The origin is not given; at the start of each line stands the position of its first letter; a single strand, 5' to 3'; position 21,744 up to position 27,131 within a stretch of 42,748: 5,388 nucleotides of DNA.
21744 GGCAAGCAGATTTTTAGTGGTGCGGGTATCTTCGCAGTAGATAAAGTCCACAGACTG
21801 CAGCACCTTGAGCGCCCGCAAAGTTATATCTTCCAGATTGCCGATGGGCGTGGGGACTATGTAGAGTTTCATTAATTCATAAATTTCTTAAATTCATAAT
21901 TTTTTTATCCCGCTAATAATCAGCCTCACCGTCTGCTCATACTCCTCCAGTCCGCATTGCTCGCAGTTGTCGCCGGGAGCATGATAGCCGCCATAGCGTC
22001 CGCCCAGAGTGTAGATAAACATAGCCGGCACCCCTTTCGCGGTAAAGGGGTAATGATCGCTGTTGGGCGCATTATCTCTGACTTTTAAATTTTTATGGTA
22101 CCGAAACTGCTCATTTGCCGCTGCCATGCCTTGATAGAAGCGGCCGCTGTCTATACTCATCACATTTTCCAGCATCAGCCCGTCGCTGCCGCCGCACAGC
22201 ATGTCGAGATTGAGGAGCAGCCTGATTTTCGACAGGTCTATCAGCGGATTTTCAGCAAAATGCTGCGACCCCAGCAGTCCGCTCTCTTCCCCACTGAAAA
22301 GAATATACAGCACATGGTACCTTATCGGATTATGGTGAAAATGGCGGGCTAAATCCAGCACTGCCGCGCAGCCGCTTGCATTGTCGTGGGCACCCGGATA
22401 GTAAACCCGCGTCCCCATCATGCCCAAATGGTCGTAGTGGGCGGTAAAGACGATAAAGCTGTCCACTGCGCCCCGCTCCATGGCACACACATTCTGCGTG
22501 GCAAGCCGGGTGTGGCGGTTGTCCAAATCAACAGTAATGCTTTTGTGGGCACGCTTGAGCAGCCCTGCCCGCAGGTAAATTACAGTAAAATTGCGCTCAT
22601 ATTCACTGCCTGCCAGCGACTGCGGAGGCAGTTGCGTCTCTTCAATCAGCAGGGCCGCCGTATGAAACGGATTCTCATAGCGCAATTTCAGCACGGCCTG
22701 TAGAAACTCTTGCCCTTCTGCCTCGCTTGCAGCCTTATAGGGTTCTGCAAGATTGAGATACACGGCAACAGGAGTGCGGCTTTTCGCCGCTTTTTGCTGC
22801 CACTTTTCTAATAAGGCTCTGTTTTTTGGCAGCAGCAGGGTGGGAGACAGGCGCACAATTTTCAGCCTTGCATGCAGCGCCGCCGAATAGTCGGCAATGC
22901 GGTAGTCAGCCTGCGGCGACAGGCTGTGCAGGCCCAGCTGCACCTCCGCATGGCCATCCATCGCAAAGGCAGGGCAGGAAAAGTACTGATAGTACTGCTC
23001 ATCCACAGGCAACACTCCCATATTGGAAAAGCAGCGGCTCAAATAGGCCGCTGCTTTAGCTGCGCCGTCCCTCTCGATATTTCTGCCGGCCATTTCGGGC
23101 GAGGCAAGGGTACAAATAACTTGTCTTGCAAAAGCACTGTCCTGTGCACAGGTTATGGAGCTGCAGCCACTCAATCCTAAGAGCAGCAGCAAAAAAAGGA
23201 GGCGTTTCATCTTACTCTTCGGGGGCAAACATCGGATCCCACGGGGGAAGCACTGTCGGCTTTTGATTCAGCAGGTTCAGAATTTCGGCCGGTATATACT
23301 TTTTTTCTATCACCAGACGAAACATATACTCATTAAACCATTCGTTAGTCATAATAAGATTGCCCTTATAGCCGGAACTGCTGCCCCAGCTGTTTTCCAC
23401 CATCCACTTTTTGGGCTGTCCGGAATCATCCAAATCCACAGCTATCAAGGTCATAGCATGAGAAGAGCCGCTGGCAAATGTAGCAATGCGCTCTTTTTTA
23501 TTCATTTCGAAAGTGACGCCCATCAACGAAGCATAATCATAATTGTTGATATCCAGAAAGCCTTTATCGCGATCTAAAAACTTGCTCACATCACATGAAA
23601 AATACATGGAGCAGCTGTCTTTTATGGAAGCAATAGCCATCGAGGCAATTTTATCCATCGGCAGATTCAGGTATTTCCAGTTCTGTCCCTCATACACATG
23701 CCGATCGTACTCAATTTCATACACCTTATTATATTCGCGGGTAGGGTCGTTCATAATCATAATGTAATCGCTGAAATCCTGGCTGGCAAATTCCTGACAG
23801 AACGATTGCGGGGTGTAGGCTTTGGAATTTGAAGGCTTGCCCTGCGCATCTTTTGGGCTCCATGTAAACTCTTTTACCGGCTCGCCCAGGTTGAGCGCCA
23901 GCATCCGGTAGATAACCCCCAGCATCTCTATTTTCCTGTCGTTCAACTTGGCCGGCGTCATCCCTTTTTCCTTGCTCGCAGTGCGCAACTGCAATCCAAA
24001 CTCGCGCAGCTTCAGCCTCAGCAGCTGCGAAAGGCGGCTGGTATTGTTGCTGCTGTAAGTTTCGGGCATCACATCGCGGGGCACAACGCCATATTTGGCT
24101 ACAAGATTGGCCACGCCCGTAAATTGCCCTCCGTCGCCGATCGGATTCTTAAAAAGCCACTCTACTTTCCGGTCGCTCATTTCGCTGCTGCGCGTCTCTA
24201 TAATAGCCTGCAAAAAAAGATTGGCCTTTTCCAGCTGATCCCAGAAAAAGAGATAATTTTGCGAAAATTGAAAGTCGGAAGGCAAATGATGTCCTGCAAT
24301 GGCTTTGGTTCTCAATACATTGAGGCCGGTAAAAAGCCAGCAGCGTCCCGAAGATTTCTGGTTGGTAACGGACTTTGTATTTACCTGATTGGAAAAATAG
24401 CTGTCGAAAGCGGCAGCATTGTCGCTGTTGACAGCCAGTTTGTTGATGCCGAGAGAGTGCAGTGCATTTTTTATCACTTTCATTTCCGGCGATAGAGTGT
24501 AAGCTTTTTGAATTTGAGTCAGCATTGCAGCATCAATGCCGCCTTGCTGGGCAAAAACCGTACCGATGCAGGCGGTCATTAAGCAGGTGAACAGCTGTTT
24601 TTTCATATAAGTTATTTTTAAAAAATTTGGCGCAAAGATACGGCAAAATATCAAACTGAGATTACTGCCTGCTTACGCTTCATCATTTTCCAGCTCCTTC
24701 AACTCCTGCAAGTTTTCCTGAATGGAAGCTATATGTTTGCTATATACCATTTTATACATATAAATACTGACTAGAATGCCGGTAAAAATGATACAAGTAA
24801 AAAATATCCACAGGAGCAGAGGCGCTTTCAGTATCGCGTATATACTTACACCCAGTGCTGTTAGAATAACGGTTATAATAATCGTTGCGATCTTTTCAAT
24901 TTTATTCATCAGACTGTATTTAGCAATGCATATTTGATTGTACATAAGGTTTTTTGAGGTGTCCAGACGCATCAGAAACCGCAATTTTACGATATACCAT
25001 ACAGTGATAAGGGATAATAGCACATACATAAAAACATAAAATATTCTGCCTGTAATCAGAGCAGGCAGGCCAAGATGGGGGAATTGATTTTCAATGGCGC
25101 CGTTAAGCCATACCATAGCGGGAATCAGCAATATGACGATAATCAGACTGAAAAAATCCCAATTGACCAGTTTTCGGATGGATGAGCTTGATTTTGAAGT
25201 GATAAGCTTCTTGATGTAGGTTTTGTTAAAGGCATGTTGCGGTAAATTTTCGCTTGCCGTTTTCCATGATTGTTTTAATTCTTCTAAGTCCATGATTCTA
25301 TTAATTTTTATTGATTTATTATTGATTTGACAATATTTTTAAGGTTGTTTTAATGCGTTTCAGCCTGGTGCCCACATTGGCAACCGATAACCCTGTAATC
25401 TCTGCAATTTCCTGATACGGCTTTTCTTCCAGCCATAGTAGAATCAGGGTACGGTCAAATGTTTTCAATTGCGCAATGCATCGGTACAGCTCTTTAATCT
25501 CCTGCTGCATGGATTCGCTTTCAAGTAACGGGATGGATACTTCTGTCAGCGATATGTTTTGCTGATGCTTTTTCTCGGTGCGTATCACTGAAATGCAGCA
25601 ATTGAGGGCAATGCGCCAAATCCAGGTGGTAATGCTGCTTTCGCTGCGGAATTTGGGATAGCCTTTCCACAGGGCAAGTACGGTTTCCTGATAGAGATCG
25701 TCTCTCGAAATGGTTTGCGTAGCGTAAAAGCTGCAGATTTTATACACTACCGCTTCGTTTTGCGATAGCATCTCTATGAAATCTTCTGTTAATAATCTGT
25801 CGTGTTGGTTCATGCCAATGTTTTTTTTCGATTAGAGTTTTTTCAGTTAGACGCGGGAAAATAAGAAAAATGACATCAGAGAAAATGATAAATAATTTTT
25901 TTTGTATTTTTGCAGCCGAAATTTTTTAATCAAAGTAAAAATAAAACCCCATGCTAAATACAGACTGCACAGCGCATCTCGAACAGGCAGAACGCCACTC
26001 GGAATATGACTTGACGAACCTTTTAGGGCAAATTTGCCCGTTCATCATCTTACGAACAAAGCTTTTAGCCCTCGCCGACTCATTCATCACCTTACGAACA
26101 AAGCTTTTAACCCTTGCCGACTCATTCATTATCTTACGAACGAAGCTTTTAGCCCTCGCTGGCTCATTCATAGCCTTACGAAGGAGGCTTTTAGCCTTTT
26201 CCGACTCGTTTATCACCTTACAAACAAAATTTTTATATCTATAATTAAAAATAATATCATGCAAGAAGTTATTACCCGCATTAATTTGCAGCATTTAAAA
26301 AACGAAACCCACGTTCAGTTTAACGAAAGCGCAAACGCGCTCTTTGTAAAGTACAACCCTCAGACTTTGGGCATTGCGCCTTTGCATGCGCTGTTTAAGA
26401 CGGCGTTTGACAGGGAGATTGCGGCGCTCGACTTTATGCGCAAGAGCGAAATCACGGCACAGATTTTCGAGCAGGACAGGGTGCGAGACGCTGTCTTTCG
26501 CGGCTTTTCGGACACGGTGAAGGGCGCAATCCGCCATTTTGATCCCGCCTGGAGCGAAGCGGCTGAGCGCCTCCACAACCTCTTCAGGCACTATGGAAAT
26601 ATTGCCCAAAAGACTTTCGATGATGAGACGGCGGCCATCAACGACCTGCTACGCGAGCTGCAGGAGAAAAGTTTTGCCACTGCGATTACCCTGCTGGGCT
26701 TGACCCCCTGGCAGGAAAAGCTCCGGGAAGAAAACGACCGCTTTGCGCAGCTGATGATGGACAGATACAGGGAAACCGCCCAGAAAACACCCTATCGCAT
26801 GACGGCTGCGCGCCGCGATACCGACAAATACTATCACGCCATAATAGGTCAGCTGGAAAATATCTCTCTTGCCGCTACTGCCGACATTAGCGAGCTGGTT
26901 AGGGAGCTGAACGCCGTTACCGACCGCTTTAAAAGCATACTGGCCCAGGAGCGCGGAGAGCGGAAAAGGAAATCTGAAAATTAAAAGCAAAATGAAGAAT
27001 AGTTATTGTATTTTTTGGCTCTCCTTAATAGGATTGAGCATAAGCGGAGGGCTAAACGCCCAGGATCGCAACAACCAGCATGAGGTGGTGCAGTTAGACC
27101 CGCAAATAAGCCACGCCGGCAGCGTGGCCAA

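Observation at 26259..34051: Dockerin-bearing S8 protease next to a three-cohesin scaffold, both T9SS-sorted: a candidate cell-surface protease-assembly system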

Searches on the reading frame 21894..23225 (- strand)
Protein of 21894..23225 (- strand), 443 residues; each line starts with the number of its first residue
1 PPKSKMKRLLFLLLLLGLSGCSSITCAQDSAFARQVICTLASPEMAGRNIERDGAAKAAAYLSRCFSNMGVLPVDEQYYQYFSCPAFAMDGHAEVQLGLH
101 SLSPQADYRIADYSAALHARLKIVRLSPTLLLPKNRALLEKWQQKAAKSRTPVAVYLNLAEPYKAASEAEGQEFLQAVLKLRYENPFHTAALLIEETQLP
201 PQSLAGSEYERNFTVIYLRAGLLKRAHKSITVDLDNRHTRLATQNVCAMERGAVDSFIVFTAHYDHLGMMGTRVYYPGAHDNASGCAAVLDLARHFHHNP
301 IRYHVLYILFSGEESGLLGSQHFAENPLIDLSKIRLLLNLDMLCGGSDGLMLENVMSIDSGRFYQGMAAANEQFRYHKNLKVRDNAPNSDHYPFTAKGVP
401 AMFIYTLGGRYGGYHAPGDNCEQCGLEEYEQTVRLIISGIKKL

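Call 35: search_protein_families(library=pfam, proteins=[window:21894-23225:-], max_evalue=0.001)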
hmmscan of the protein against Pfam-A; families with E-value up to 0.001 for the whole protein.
window:21894-23225:- (443 aa): 3 families
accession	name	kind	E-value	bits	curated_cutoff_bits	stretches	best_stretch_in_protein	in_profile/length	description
PF04389.22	Peptidase_M28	-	2.3e-34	119.3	21.3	1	245-436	1-189/193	Peptidase family M28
PF01546.33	Peptidase_M20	-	1.1e-05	25.9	24.6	1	273-436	27-200/206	Peptidase family M20/M25/M40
PF05343.19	Peptidase_M42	-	0.00032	20.3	23.2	0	279-326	132-179/292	M42 glutamyl aminopeptidase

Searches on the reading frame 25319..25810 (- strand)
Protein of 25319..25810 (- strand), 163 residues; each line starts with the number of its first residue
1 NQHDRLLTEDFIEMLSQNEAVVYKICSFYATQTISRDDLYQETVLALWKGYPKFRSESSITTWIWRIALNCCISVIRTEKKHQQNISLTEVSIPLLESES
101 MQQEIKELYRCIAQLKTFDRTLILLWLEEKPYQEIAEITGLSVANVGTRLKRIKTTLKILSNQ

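Call 35: search_protein_families(library=pfam, proteins=[window:25319-25810:-], max_evalue=0.001)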
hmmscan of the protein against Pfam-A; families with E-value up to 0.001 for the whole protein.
window:25319-25810:- (163 aa): 3 families
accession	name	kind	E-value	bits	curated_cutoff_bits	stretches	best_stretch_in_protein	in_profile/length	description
PF04542.20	Sigma70_r2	-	3.4e-13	49.6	24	1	16-81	3-70/71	Sigma-70 region 2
PF08281.18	Sigma70_r4_2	-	1.9e-11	43.8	25.7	1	106-157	2-54/54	Sigma-70, region 4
PF22451.2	NirdL-like_HTH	-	0.00075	19.5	27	0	127-155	14-42/47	Siroheme decarboxylase NirDL-like HTH domain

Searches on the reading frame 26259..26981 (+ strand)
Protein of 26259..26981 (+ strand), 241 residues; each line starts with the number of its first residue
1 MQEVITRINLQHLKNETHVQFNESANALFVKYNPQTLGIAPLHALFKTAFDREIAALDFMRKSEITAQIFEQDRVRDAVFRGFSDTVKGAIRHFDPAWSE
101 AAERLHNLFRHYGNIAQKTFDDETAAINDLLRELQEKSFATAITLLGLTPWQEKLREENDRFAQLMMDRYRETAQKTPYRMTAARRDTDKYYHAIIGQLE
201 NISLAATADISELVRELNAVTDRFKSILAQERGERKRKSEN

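Call 3: search_protein_families(library=pfam, proteins=[window:26259-26981:+], max_evalue=0.1)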
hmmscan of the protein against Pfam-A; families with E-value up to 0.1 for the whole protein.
window:26259-26981:+ (241 aa): 2 families
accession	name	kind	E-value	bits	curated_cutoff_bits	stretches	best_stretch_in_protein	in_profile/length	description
PF19775.4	DUF6261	-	1.7e-37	129.2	27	1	66-218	1-154/154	Family of unknown function (DUF6261)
PF07196.18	Flagellin_IN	-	0.077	13.6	22.7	0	199-222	10-35/55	Flagellin hook IN motif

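Call 4: search_protein_families(library=ncbifam, proteins=[window:26259-26981:+], max_evalue=0.1)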
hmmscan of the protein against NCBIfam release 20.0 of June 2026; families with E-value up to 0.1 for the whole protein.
window:26259-26981:+ (241 aa): 1 family
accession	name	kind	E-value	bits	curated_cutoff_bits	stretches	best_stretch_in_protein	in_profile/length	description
NF040493.1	TA_anti_VapB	subfamily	0.066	13.4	60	0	18-63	17-62/73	type II toxin-antitoxin system VapB family antitoxin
